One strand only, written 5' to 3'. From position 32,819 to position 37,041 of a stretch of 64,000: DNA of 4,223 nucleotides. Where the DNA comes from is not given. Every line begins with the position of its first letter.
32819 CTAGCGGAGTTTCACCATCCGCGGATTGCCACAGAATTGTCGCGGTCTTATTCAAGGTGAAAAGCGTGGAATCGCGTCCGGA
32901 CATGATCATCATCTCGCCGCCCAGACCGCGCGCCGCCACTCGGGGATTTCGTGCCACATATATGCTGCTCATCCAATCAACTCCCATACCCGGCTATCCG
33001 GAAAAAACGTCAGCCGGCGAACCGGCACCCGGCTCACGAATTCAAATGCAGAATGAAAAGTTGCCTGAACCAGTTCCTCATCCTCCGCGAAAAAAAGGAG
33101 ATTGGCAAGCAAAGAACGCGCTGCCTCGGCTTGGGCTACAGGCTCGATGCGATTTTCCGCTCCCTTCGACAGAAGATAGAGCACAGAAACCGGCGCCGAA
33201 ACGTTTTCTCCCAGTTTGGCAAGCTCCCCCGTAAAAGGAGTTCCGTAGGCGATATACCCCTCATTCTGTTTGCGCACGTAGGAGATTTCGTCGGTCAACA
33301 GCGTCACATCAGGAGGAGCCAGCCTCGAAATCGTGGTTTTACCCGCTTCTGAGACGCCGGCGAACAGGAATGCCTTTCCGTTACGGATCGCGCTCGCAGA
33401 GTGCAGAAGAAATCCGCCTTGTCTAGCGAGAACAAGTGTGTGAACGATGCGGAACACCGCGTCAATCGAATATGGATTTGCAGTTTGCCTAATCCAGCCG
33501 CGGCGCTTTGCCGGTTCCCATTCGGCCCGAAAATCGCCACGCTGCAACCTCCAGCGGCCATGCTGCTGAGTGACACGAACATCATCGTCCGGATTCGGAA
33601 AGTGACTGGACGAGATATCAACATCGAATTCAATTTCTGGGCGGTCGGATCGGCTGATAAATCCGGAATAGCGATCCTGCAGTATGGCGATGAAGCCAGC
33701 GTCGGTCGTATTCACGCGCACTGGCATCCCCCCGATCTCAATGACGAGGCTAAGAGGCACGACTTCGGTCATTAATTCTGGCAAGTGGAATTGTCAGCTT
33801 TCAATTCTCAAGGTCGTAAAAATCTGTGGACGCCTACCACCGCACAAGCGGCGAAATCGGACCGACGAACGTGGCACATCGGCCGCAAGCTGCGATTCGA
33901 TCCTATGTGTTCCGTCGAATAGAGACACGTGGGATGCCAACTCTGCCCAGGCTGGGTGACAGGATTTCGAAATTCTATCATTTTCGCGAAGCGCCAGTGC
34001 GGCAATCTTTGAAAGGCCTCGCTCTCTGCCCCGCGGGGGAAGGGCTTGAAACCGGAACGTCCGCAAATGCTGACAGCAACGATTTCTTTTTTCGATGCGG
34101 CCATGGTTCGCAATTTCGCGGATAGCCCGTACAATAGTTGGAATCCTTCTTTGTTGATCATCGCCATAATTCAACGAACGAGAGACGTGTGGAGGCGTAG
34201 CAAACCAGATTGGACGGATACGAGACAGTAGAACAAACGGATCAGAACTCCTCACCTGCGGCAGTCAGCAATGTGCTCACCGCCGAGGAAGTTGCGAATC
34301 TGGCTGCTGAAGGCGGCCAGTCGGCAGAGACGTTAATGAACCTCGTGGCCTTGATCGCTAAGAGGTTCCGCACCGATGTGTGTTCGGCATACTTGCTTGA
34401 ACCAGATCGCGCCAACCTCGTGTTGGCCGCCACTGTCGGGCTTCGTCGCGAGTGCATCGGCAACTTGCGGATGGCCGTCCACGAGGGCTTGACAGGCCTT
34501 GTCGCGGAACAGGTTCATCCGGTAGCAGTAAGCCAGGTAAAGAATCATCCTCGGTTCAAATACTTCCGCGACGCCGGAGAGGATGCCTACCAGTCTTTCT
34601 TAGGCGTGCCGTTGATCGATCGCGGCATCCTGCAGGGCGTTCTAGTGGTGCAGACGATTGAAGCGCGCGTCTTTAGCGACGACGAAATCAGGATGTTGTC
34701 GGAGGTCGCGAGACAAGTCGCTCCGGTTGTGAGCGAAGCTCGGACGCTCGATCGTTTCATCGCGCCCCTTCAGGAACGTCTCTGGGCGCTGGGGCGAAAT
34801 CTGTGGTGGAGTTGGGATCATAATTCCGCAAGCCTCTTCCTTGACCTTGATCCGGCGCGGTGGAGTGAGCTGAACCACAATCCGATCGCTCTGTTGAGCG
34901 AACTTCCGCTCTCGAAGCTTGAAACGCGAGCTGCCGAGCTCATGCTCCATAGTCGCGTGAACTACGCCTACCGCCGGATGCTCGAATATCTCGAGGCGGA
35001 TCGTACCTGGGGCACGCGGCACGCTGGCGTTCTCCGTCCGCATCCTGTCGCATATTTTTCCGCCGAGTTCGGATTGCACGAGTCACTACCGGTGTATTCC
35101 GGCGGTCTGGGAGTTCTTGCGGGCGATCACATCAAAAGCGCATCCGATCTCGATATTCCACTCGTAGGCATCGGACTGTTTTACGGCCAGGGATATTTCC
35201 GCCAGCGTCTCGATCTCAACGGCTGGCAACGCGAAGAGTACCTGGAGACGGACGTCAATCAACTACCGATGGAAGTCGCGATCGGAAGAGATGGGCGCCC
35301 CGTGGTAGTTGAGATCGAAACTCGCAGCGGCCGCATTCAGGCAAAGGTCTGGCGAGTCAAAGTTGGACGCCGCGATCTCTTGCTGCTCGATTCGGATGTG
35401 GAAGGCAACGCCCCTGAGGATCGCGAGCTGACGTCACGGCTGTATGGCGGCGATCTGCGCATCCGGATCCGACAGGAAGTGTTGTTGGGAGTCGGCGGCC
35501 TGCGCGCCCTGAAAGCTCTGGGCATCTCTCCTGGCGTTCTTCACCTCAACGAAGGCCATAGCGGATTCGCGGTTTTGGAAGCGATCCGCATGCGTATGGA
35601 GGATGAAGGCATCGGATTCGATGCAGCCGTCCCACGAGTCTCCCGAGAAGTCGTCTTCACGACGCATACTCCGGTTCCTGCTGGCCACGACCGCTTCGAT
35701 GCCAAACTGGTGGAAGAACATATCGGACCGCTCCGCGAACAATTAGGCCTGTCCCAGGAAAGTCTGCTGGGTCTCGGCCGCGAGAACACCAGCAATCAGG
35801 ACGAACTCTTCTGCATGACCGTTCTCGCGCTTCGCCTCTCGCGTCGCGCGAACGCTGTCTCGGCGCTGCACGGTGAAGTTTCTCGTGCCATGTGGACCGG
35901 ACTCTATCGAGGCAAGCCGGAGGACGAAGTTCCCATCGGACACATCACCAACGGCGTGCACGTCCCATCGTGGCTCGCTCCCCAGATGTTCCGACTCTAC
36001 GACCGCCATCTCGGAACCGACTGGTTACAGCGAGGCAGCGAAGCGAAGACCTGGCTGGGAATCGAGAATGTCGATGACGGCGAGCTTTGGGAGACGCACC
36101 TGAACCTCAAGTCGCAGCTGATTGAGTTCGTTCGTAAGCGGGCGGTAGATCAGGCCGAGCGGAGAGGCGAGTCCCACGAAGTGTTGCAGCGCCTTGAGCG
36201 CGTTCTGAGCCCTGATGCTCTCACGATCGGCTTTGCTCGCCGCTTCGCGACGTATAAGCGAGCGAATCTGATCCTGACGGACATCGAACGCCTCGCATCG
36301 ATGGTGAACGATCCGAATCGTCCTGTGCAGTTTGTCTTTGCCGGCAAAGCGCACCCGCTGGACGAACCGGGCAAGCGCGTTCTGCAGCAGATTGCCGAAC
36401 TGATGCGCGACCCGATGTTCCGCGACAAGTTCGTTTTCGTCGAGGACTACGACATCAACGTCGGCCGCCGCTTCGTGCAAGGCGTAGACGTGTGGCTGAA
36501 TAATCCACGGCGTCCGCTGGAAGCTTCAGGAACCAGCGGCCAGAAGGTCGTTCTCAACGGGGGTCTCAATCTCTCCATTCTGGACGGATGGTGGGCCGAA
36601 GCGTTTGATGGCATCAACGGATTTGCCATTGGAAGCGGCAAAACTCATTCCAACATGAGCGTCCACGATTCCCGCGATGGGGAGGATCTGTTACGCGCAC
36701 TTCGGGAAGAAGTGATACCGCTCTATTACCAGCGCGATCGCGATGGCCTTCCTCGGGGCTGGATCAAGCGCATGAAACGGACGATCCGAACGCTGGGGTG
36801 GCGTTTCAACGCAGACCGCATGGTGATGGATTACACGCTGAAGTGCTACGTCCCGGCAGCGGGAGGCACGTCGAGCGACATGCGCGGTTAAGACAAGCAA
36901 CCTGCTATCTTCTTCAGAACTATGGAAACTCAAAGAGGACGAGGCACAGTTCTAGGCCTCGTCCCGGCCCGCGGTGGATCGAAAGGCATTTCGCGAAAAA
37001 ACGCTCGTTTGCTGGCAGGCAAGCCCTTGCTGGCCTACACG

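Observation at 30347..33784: Translationally coupled HprK-like kinase / PqqD / radical SAM-SPASM / nucleotidyltransferase operon: RiPP-style system without lasso cyclase, protease or annotated precursor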

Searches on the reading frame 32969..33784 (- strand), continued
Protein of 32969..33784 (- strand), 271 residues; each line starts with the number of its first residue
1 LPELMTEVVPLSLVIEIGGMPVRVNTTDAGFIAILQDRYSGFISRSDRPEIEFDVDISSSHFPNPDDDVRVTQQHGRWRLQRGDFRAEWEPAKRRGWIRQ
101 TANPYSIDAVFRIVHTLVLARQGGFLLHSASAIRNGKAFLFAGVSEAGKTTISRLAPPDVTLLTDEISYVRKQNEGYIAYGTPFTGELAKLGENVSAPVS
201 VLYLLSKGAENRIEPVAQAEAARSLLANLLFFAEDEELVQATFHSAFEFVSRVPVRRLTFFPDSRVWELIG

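Call 55: search_protein_families(library=ncbifam, proteins=[L101:5637-6548:+, L101:6698-7723:+, L101:7974-8810:+, L101:8797-9120:+, L101:9120-10172:+, L101:10177-10356:+, L101:11648-12451:+, L101:12497-13453:-], max_evalue=0.001)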
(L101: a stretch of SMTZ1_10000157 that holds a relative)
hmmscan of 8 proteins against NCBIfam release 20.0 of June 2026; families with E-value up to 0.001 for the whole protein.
L101:5637-6548:+ (303 aa): 37 families (the best 25 are shown)
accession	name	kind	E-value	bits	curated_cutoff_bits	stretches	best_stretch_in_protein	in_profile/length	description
TIGR01099.1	galU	equivalog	8.6e-110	366.4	326.8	1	3-263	1-261/261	UTP--glucose-1-phosphate uridylyltransferase GalU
NF009928.0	PRK13389.1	equivalog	1.9e-68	230.9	548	1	3-284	8-296/302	UTP--glucose-1-phosphate uridylyltransferase GalU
NF007516.0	PRK10122.1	equivalog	7.3e-59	199.3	534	1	1-287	1-296/297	UTP--glucose-1-phosphate uridylyltransferase GalF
TIGR01105.1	galF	equivalog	8.7e-55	186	659.2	1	2-287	2-296/297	GalU regulator GalF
TIGR03992.1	Arch_glmU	subfamily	8.9e-42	143.4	292.1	2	91-264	66-224/393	bifunctional sugar-1-phosphate nucleotidylyltransferase/acetyltransferase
TIGR01208.1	rmlA_long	equivalog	4e-41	141.1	320.25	1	5-266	1-233/353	glucose-1-phosphate thymidylyltransferase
NF041313.1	UDPGP_AglF_Halo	equivalog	6.7e-37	127.2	400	1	5-257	2-224/234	UTP--glucose-1-phosphate uridylyltransferase AglF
NF041173.1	Sug_nt_acttase_Thmprot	equivalog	2e-24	86.3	600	2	94-264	68-224/405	bifunctional sugar-1-phosphate nucleotidylyltransferase/acetyltransferase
TIGR01207.1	rmlA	equivalog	5.6e-21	74.9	360.65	2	95-239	71-206/286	glucose-1-phosphate thymidylyltransferase RfbA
NF012024.0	PRK15480.1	equivalog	6.4e-20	71.4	588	2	96-239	76-210/292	glucose-1-phosphate thymidylyltransferase RfbA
NF045761.1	NAMPUrTaseMurU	equivalog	5.6e-15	55.8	250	1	5-87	2-84/226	N-acetylmuramate alpha-1-phosphate uridylyltransferase MurU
TIGR02091.1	glgC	equivalog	3.4e-12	46.1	424.9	1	6-272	3-264/364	glucose-1-phosphate adenylyltransferase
TIGR02623.1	G1P_cyt_trans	equivalog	1.2e-11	44.6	300.25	1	5-249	2-227/255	glucose-1-phosphate cytidylyltransferase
NF010935.0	PRK14355.1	equivalog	1.7e-11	43.4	718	2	5-77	5-74/459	bifunctional UDP-N-acetylglucosamine diphosphorylase/glucosamine-1-phosphate N-acetyltransferase GlmU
NF052502.1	man1P_GTase_Rv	exception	4.7e-11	42.1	440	1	5-87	2-84/352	mannose-1-phosphate guanylyltransferase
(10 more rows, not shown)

L101:6698-7723:+ (341 aa): 1 family
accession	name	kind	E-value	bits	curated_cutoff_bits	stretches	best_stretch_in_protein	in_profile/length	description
NF052623.1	Npun_F2552_fam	equivalog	7.2e-11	42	500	1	228-293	189-254/314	Npun_F2552 family protein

L101:7974-8810:+ (278 aa): 4 families
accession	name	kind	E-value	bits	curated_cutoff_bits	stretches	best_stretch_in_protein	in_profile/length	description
TIGR04249.1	SCM_chp_ScmC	equivalog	1.7e-10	40.7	125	1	116-275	113-289/292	SynChlorMet cassette protein ScmC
TIGR04352.1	HprK_rel_A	equivalog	1.7e-05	24.1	200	1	127-180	94-149/280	HprK-related kinase A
TIGR04355.1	HprK_rel_B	hypoth_equivalog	3.5e-05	23.1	200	1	7-223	16-240/351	HprK-related kinase B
NF006821.0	PRK09344.1-3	subfamily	6.6e-05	21.7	369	1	114-174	187-261/525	phosphoenolpyruvate carboxykinase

L101:8797-9120:+ (107 aa): 6 families
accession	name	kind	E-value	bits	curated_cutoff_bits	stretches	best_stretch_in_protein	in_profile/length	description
NF033536.1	lasso_PqqD_Bac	exception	5.6e-09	36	80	1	31-95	22-86/88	lasso peptide biosynthesis PqqD family chaperone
TIGR03859.1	PQQ_PqqD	equivalog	6.4e-09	35.6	46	1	33-95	20-80/81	pyrroloquinoline quinone biosynthesis peptide chaperone PqqD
TIGR04248.1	SCM_PqqD_rel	equivalog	1.8e-08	34.5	100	1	30-90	16-76/84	SynChlorMet cassette protein ScmD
TIGR04302.1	geo_PqqD_fam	equivalog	1.6e-07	31.7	100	1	37-94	43-99/102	GeoRSP system PqqD family peptide chaperone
NF033530.1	lasso_PqqD_Strm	exception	9e-07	29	70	1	36-93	19-76/78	lasso peptide biosynthesis PqqD family chaperone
NF002535.0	PRK02079.1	equivalog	1.5e-05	24.6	101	1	36-92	32-86/92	pyrroloquinoline quinone biosynthesis peptide chaperone PqqD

L101:9120-10172:+ (350 aa): 65 families (the best 25 are shown)
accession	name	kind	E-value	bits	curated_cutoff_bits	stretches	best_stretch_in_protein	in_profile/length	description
TIGR04545.1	rSAM_ahbD_hemeb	equivalog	1.2e-42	146.6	500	2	26-197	3-177/339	heme b synthase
TIGR03962.1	mycofact_rSAM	equivalog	2.3e-41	142.1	265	2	21-191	10-182/339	mycofactocin radical SAM maturase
TIGR04055.1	rSAM_NirJ2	equivalog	2.6e-40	139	500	2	27-190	4-169/326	putative heme d1 biosynthesis radical SAM protein NirJ2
TIGR04303.1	GeoRSP_rSAM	equivalog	3.4e-36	125.5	400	1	21-311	3-307/325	GeoRSP system radical SAM/SPASM protein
TIGR04051.1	rSAM_NirJ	equivalog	1.2e-35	123.1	515.45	1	25-184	4-165/354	heme d1 biosynthesis radical SAM protein NirJ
TIGR04546.1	rSAM_ahbC_deAc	equivalog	6.8e-34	117.3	650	2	20-181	37-199/390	12,18-didecarboxysiroheme deacetylase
TIGR04053.2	TIGR04053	equivalog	1.1e-33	117.1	395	2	20-188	5-179/366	TIGR04053 family radical SAM/SPASM domain-containing protein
TIGR04250.1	SCM_rSAM_ScmE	equivalog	3.1e-31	108.6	400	1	22-185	2-168/358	SynChlorMet cassette radical SAM/SPASM protein ScmE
NF050035.1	rSAM_WgK_link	exception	6.4e-30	104.4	650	2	21-176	7-166/367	radical SAM/SPASM peptide maturase WgkB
NF045574.1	sacti_mat_StsB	exception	3.1e-29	102.1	625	1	24-338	97-421/466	StsB family radical SAM/SPASM domain sactipeptide maturase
NF012164.0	AlbA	equivalog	6.9e-28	97.3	850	1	20-311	110-412/442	subtilosin maturase AlbA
TIGR04347.1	pseudo_SAM_Halo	equivalog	2.2e-27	96.3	525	1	24-186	39-203/390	TIGR04347 family pseudo-SAM/SPASM protein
TIGR04054.1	rSAM_NirJ1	equivalog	3e-26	91.9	650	1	19-184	33-199/387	putative heme d1 biosynthesis radical SAM protein NirJ1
TIGR02109.1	PQQ_syn_pqqE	equivalog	3.1e-24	85.6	381.35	1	20-187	4-174/358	pyrroloquinoline quinone biosynthesis protein PqqE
TIGR04133.1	rSAM_w_lipo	hypoth_equivalog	3.6e-23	82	425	1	23-187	23-194/350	TIGR04133 family radical SAM/SPASM protein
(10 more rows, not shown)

L101:10177-10356:+ (59 aa): 0 families

L101:11648-12451:+ (267 aa): 229 families (the best 25 are shown)
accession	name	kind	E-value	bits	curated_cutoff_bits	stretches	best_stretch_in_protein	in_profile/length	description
NF004791.0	PRK06138.1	equivalog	6.4e-72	241.9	312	1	4-261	2-250/252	SDR family oxidoreductase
NF004818.0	PRK06172.1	equivalog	4.5e-69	232.6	336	1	1-262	1-252/253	SDR family oxidoreductase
NF005559.1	PRK07231.1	subfamily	2.6e-66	223.6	215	1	4-261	1-248/249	glucose 1-dehydrogenase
NF052558.1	MBtsdlDhBudC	equivalog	3.5e-62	210.2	270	1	6-262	2-243/250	meso-2,3-butanediol dehydrogenase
NF004203.0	PRK05653.2-4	subfamily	1e-60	205.3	313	1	4-260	3-256/260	3-oxoacyl-ACP reductase FabG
NF004198.0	PRK05653.1-3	equivalog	1.4e-58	198.3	296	1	4-261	4-247/248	3-oxoacyl-ACP reductase FabG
NF006493.1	PRK08936.1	subfamily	3.2e-58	197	420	1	3-262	3-252/261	glucose-1-dehydrogenase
NF005469.0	PRK07063.1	equivalog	3.4e-58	197.2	306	1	2-263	2-257/260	SDR family oxidoreductase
NF004713.0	PRK06057.1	equivalog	3.3e-57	193.9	404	1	2-262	4-251/257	3-oxoacyl-ACP reductase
NF005681.0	PRK07478.1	subfamily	7.6e-57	192.6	267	1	4-261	3-250/254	SDR family oxidoreductase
NF009093.0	PRK12429.1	subfamily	8.4e-57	192.4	258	1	4-261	2-257/259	3-hydroxybutyrate dehydrogenase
NF005309.0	PRK06841.1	subfamily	4.2e-56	190.3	286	1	5-262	13-254/255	GolD/DthD family dehydrogenase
NF009466.0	PRK12826.1-2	subfamily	7.4e-56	189.4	222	1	7-262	3-246/248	3-oxoacyl-ACP reductase FabG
TIGR03971.1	SDR_subfam_1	subfamily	1.9e-55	188.1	300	1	5-261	1-269/271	mycofactocin-coupled SDR family oxidoreductase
TIGR01830.1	3oxo_ACP_reduc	equivalog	5.8e-55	186.6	297.75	1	10-260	1-238/239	3-oxoacyl-[acyl-carrier-protein] reductase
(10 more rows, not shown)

L101:12497-13453:- (318 aa): 12 families
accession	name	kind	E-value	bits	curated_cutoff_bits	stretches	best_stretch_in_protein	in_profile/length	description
NF043036.1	ErythonDh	equivalog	8e-28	97.5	325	1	3-303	2-311/321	D-erythronate dehydrogenase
TIGR02197.1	heptose_epim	equivalog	1.7e-09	37.3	274.6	1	4-147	1-143/316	ADP-glyceromanno-heptose 6-epimerase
TIGR01214.1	rmlD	equivalog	1.2e-08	34.5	224.05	1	3-153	1-135/285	dTDP-4-dehydrorhamnose reductase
NF041293.1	G6PDh_Azf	equivalog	2.3e-08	33.7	400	1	3-172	4-182/252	NAD-dependent glucose-6-phosphate dehydrogenase Azf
TIGR01179.1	galE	equivalog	4.6e-08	32.2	262.3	1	3-154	1-158/332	UDP-glucose 4-epimerase GalE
TIGR01181.1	dTDP_gluc_dehyt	equivalog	6.3e-07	28.8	365.1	1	3-168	1-177/321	dTDP-glucose 4,6-dehydratase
NF047922.1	GDPFucSynFcl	equivalog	1.4e-05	24.7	500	0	137-303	129-292/308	GDP-L-fucose synthase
NF052578.1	StrlDmthSdmBMthl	equivalog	7.3e-05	22.7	600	1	4-150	3-148/328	sterol demethylase protein SdmB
NF011728.1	PRK15181.1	equivalog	9.9e-05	21.5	760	1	86-181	109-204/348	Vi polysaccharide biosynthesis UDP-N-acetylglucosaminuronic acid C-4 epimerase TviC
NF007440.0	PRK09987.1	equivalog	0.00014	21.3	308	1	3-151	2-137/299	dTDP-4-dehydrorhamnose reductase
TIGR01746.1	Thioester-redct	subfamily_domain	0.00044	19.6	213.35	0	93-244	111-263/371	thioester reductase domain-containing protein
TIGR04180.1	EDH_00030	hypoth_equivalog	0.00088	18.4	475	0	4-162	1-165/297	NAD-dependent 4,6-dehydratase LegB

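Call 77: search_protein_families(library=pfam, proteins=[L101:6698-7723:+], max_evalue=0.01)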
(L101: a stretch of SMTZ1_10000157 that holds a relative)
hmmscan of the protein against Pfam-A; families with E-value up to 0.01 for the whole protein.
L101:6698-7723:+ (341 aa): 1 family
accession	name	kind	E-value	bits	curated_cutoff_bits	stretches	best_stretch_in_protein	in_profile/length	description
PF04015.17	DUF362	-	3.8e-32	112.4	24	1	36-275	1-199/200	Domain of unknown function (DUF362)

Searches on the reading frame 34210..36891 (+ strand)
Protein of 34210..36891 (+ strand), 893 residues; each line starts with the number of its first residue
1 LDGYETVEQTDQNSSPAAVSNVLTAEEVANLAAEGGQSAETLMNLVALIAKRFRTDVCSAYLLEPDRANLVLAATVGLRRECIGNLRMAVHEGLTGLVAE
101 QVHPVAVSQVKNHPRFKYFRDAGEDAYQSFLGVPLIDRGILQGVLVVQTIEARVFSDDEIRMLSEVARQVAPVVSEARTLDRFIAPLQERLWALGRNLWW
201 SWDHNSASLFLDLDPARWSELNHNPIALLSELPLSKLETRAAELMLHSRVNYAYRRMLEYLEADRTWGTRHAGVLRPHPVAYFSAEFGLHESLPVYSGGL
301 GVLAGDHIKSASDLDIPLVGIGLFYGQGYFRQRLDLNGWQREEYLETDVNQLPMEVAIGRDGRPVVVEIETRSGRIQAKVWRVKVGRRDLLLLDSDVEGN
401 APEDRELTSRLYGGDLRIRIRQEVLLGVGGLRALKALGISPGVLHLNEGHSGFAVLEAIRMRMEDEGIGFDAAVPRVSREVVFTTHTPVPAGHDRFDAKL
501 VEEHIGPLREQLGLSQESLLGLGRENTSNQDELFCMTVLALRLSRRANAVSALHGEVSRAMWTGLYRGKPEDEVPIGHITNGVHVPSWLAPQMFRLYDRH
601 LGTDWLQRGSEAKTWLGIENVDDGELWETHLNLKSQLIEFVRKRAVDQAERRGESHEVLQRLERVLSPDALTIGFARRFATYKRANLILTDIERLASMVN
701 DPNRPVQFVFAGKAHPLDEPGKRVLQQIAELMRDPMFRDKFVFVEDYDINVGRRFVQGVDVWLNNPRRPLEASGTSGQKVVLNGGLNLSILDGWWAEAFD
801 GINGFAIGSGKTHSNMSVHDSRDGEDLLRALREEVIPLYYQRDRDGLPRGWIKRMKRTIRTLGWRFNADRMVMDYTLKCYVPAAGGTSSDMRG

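Call 83: search_protein_families(library=pfam, proteins=[window:34210-36891:+], max_evalue=0.00001)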
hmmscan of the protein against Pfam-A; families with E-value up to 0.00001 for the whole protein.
window:34210-36891:+ (893 aa): 5 families
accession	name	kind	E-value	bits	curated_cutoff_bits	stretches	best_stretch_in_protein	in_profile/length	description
PF00343.26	Phosphorylase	-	8.3e-29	100.8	27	1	443-794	219-580/713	Carbohydrate phosphorylase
PF11897.13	DUF3417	-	9.6e-26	90.8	25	1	189-293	6-109/109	Protein of unknown function (DUF3417)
PF13185.12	GAF_2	-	2.2e-14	54.3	28.6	1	38-173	3-134/136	GAF domain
PF01590.32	GAF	-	2.4e-14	54.5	22.4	1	40-171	4-130/133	GAF domain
PF13492.12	GAF_3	-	1.9e-06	28.8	27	1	40-171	4-124/129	GAF domain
